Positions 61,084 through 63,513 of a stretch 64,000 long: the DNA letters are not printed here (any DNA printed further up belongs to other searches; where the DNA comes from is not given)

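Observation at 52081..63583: Predicted phosphorelay -> cyclic nucleotide -> gated intramembrane proteolysis pathway encoded by one translationally coupled gene chain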

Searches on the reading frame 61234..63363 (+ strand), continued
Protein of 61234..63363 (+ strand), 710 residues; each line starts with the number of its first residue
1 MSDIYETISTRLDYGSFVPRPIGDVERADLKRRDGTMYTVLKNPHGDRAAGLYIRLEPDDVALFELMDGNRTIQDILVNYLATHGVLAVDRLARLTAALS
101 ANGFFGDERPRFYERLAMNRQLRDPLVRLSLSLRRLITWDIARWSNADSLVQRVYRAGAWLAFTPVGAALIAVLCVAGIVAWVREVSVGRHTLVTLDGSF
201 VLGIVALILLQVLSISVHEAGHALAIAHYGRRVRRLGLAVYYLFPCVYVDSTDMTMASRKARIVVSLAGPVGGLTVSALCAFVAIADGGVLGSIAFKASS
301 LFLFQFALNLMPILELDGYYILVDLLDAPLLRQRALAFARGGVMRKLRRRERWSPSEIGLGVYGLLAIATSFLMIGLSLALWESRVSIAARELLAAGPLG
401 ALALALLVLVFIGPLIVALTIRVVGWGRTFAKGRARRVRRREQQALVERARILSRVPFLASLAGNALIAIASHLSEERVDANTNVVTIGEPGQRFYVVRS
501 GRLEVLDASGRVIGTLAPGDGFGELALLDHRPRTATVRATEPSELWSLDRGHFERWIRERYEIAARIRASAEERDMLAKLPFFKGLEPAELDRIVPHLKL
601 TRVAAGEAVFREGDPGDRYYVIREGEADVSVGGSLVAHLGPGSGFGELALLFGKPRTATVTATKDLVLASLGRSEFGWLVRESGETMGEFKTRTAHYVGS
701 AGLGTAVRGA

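Call 79: find_encoding_contigs(protein=P0127, flank=6000, max_places=1)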
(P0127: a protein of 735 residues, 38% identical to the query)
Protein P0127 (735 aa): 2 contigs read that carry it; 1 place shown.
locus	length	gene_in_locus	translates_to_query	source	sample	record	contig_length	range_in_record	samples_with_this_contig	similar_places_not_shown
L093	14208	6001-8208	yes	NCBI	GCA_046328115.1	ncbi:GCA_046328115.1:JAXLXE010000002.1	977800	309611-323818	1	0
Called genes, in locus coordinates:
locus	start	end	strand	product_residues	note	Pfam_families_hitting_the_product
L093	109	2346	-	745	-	PF00884:Sulfatase, PF16347:SGSH_C (weak)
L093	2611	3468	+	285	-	PF00590:TP_methylase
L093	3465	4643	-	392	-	PF21036:EryCIII-like_N (weak), PF00201:UDPGT, PF04101:Glyco_tran_28_C (weak), PF06722:EryCIII-like_C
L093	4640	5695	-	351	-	PF01494:FAD_binding_3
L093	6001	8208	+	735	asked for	PF02163:Peptidase_M50 (weak), PF00027:cNMP_binding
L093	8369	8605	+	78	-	PF14407:Frankia_peptide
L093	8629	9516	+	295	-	PF00590:TP_methylase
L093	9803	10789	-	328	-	-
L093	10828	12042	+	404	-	PF13439:Glyco_transf_4, PF13692:Glyco_trans_1_4, PF13524:Glyco_trans_1_2 (weak)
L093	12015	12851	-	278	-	PF00685:Sulfotransfer_1, PF13469:Sulfotransfer_3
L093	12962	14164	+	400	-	PF13439:Glyco_transf_4, PF00534:Glycos_transf_1 (weak), PF13692:Glyco_trans_1_4, PF13524:Glyco_trans_1_2 (weak)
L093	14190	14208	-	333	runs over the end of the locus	PF05721:PhyH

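Call 88: search_protein_families(library=pfam, proteins=[L002:8448-9998:+, L092:9761-10618:+, L093:8369-8602:+], max_evalue=0.01)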
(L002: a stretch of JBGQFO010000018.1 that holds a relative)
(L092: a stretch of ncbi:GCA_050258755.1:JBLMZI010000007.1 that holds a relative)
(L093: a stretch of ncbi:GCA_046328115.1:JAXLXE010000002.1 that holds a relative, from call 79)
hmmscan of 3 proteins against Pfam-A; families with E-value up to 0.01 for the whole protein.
L002:8448-9998:+ (517 aa): 5 families
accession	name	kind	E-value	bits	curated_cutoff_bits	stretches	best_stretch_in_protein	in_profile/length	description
PF00072.30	Response_reg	-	5.7e-31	107.4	30.2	1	3-114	1-111/111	Response regulator receiver domain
PF00211.25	Guanylate_cyc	-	1.6e-18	67.4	21.9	1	334-503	7-173/183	Adenylate and Guanylate cyclase catalytic domain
PF01590.32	GAF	-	5.9e-17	62.9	22.4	1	153-292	5-133/133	GAF domain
PF13185.12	GAF_2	-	6.2e-16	59.3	28.6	1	156-292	10-135/136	GAF domain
PF13492.12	GAF_3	-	0.0002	22.2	27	1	242-294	77-129/129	GAF domain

L092:9761-10618:+ (286 aa): 1 family
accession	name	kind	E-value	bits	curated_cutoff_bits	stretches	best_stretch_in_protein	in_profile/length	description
PF14407.11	Frankia_peptide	-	2.9e-12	47.1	48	1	10-66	3-62/63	Ribosomally synthesized peptide prototyped by Frankia Franean1_4349.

L093:8369-8602:+ (78 aa): 2 families
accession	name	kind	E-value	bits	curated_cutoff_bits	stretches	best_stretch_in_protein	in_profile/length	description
PF14407.11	Frankia_peptide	-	1.3e-09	38.6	48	1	6-63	2-63/63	Ribosomally synthesized peptide prototyped by Frankia Franean1_4349.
PF07746.16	LigA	-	0.005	17.4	25.3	1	24-56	18-50/87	Aromatic-ring-opening dioxygenase LigAB, LigA subunit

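Call 90: find_encoding_contigs(protein=P0002, flank=10000, max_places=2)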
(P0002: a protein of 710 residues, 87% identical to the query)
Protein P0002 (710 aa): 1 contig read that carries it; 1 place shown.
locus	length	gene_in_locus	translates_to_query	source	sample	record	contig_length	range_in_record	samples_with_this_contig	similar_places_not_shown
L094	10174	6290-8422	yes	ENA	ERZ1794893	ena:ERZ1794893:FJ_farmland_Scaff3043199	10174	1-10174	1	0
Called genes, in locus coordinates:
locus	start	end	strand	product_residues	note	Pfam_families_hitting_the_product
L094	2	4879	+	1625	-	?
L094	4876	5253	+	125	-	PF00072:Response_reg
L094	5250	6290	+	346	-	PF00072:Response_reg, PF00211:Guanylate_cyc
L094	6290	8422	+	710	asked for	PF02163:Peptidase_M50 (weak), PF00027:cNMP_binding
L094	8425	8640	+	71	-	-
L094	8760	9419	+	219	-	PF14407:Frankia_peptide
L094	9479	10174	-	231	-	?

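Call 92: search_protein_families(library=padloc, proteins=[window:61234-63363:+, L084:30-3317:-], max_evalue=0.01)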
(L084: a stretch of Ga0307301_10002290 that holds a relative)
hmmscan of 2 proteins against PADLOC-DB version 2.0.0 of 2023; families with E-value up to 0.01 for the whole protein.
window:61234-63363:+ (710 aa): 5 families
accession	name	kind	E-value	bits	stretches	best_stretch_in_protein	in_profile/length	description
PDLC02371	PycTIR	-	1.3e-20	71.9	2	592-683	31-123/288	-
PDLC00731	Effector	-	1.3e-19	68.3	2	593-684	35-127/306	TIR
PDLC00732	Effector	-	3.7e-14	50.3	2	469-563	31-125/301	TIR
PDLC00734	PycC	-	7.5e-14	49.6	2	474-555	33-118/374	Pycsar cyclase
PDLC00730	Effector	-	0.00023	18.4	1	591-667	49-126/299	TIR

L084:30-3317:- (1096 aa): 15 families
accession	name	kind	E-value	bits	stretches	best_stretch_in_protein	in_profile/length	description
PDLC00734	PycC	-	3.4e-27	93.5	1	55-232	181-362/374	Pycsar cyclase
PDLC02367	PycC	-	9e-16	56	1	64-196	44-173/226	-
PDLC02370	PycC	-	6.9e-12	43.4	1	60-169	78-189/340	-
PDLC01169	TPR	-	9.7e-12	42.8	1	808-962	108-245/252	TPR repeats containing protein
PDLC00766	PycC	-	1.9e-11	41.9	1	64-195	44-175/232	Pycsar cyclase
PDLC00765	PycC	-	1.1e-08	32.6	1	66-211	260-408/477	Pycsar cyclase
PDLC00764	PycC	-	2e-08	31.6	1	60-169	91-204/449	Pycsar cyclase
PDLC02369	PycC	-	4.2e-07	27.8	1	38-210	20-186/248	-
PDLC02368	PycC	-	2.4e-06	25.3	1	64-196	45-178/234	-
PDLC02366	PycC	-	2.8e-06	24.5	1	67-211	281-429/486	-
PDLC01171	TPR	-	2.5e-05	21.5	1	673-812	195-337/504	TPR repeats containing protein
PDLC02907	TPR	-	0.0015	15.2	0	643-757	537-641/864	-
PDLC00763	PycC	-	0.0029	15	1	62-208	50-200/268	Pycsar cyclase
PDLC01994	RtcR_PspF1--CARF_AAA_HTH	-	0.0033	14.6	1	282-339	185-241/468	-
PDLC00761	PycC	-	0.0056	13.6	1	66-169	108-213/438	Pycsar cyclase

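Call 93: search_protein_families(library=ncbifam, proteins=[L094:8760-9416:+, L093:8369-8602:+, L092:9761-10618:+, L001:13607-14278:-], max_evalue=0.01)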
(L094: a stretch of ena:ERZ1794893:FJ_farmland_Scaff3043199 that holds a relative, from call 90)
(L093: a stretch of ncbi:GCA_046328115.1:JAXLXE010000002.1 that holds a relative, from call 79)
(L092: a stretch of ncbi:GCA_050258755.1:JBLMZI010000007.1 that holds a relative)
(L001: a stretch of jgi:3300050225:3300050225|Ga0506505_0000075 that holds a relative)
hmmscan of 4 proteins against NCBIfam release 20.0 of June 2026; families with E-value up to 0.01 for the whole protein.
L094:8760-9416:+ (219 aa): 3 families
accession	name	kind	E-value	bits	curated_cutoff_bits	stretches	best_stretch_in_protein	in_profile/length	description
NF038399.1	NH_RiPP_Os17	domain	9e-17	60.9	40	1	4-62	1-63/63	Os1348 family NHLP clan protein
TIGR04509.1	mod_pep_NH_fam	subfamily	0.0011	18.9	34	1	5-42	6-43/87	NHLP-related RiPP peptide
TIGR03793.1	leader_NHLP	domain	0.0085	15.9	50.9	0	3-33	3-33/77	NHLP leader peptide family RiPP precursor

L093:8369-8602:+ (78 aa): 1 family
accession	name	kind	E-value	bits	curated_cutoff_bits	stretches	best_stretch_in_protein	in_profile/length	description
NF038399.1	NH_RiPP_Os17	domain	3.2e-16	59.2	40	1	5-62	2-63/63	Os1348 family NHLP clan protein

L092:9761-10618:+ (286 aa): 3 families
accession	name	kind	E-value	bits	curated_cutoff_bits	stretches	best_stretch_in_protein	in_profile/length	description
NF038399.1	NH_RiPP_Os17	domain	1.9e-17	63.1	40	1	8-66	3-63/63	Os1348 family NHLP clan protein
TIGR03793.1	leader_NHLP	domain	0.00021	21.1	50.9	1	6-34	4-32/77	NHLP leader peptide family RiPP precursor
TIGR04509.1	mod_pep_NH_fam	subfamily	0.0085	16.1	34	0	4-45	3-46/87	NHLP-related RiPP peptide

L001:13607-14278:- (224 aa): 13 families
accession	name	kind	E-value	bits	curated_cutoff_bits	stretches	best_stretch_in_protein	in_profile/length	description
NF008732.0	PRK11753.1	equivalog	1.4e-27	96.5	266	1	29-204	21-202/214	cAMP-activated global transcriptional regulator CRP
TIGR03697.1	NtcA_cyano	equivalog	1e-18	67.8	244.95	1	41-220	3-190/193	global nitrogen regulator NtcA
NF050806.1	TransRegFixKCaul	equivalog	1.1e-16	60.8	300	1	28-204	20-195/215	transcriptional regulator FixK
NF058543.1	ActPatMycb56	equivalog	2.3e-13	49.7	460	1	15-136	3-122/317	acetyltransferase Pat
NF041163.2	encap_f2b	equivalog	3.1e-13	49.7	400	1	10-131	73-196/450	family 2B encapsulin nanocompartment shell protein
NF010499.0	PRK13918.1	equivalog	5.9e-11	42.3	274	1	36-219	17-198/205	CRP/FNR family transcriptional regulator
NF052518.1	TransRegLdrP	equivalog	9e-11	42.2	300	1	34-221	2-187/195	transcriptional regulator LdrP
NF006901.0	PRK09392.1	equivalog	1.1e-09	38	211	1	32-220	31-219/236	transcriptional activator FtrB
NF053664.1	TransRegPtrACyano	equivalog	1.3e-07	31.1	300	1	51-206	29-183/196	Crp/Fnr family transcriptional regulator PtrA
NF008365.0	PRK11161.1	subfamily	1.3e-07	31.1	228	1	32-201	48-222/250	fumarate/nitrate reduction transcriptional regulator Fnr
NF007707.0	PRK10402.1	subfamily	2.8e-07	30.4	180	1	27-160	27-160/226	transcriptional regulator YeiL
TIGR03896.1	cyc_nuc_ocin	subfamily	5e-07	29.4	161.05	1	32-119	162-249/317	bacteriocin-type transport-associated protein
NF045989.1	TransRegFnrLRhodb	equivalog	5.3e-06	25.8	300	0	172-218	184-231/245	transcriptional regulator FnrL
